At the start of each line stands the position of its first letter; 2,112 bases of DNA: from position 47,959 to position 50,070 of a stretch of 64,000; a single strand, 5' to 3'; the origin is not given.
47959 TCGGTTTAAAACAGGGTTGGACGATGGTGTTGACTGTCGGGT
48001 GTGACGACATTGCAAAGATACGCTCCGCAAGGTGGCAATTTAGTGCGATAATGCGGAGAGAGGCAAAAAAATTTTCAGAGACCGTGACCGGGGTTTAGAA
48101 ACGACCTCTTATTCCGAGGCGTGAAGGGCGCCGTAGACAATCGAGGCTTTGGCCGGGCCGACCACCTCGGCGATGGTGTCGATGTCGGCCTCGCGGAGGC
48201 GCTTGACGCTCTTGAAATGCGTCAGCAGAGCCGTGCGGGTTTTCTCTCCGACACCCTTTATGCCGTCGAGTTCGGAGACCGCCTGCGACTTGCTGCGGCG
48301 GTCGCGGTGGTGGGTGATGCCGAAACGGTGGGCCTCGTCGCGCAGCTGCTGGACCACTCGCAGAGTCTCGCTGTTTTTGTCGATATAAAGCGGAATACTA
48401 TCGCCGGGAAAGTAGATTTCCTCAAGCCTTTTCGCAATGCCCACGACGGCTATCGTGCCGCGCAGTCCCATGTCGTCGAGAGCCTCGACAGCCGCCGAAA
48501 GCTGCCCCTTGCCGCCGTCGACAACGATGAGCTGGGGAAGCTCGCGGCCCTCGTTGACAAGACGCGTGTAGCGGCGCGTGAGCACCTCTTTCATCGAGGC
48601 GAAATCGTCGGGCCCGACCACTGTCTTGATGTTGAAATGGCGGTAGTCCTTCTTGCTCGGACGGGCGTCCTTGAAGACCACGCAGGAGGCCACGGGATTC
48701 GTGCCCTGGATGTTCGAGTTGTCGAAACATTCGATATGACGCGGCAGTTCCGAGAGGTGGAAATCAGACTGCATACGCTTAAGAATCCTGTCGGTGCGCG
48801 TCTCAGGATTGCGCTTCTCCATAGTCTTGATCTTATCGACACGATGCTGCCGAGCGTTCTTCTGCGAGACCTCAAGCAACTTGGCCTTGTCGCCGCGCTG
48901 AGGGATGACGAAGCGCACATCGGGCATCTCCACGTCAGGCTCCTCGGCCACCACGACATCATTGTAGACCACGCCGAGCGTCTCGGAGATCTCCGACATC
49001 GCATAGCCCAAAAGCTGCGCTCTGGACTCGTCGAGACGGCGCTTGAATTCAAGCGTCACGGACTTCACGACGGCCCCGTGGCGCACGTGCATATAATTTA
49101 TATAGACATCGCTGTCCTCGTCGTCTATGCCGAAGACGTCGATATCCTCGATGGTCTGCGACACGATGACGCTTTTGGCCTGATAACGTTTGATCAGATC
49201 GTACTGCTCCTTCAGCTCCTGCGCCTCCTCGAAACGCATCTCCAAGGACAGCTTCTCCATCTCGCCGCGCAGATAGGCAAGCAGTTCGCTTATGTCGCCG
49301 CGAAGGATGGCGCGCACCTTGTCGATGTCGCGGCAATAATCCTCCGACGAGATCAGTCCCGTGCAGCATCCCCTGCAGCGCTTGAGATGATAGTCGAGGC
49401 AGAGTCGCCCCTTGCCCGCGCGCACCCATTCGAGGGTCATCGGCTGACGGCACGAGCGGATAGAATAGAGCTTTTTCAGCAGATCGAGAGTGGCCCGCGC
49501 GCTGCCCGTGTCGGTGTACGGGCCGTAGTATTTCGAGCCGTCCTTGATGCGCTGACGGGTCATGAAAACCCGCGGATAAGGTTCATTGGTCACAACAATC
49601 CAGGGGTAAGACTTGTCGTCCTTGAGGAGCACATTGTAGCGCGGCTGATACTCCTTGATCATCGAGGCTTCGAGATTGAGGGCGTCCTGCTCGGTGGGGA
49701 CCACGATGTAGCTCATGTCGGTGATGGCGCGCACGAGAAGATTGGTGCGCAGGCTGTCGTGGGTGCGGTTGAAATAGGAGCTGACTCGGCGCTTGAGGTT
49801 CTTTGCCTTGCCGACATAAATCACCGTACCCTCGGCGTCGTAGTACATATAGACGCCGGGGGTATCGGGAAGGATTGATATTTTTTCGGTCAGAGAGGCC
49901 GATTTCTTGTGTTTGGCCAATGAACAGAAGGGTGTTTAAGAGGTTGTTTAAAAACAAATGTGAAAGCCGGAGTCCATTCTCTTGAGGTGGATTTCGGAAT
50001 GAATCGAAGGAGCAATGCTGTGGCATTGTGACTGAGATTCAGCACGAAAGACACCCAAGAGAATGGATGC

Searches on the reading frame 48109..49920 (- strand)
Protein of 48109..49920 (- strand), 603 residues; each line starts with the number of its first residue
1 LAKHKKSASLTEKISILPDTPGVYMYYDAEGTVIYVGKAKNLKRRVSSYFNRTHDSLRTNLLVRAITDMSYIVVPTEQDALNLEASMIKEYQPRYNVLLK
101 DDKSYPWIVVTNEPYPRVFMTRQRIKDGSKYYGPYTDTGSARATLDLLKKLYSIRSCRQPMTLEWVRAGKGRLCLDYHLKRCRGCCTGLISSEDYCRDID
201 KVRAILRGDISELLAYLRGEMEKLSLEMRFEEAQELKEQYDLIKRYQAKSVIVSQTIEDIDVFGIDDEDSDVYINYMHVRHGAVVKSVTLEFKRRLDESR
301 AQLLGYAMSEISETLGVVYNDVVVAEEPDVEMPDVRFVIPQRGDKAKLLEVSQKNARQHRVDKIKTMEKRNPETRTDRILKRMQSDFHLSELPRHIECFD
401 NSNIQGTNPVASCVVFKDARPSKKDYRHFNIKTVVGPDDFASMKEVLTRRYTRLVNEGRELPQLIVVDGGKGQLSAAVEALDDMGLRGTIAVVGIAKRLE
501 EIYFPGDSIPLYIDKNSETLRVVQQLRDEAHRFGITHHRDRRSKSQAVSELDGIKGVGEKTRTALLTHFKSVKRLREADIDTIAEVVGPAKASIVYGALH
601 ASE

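Call 48: search_protein_families(library=pfam, proteins=[window:48109-49920:-], max_evalue=0.00001)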
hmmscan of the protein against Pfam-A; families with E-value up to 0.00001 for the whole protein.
window:48109-49920:- (603 aa): 5 families
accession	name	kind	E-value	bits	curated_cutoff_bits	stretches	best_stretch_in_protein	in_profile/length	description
PF08459.17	UvrC_RNaseH_dom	-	3.3e-57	193.2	22.3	1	385-535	2-159/159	UvrC RNAse H endonuclease domain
PF22920.2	UvrC_RNaseH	-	2.1e-13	50.6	24.3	1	259-360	1-113/116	UvrC Ribonuclease H-like domain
PF01541.30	GIY-YIG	-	1.8e-10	41.4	22.6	1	22-96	3-78/78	GIY-YIG catalytic domain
PF14520.12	HHH_5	-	3.6e-08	34.2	27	1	549-592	2-48/57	Helix-hairpin-helix domain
PF24348.1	DUF7508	-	5.2e-06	27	26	0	12-48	13-48/79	Domain of unknown function (DUF7508)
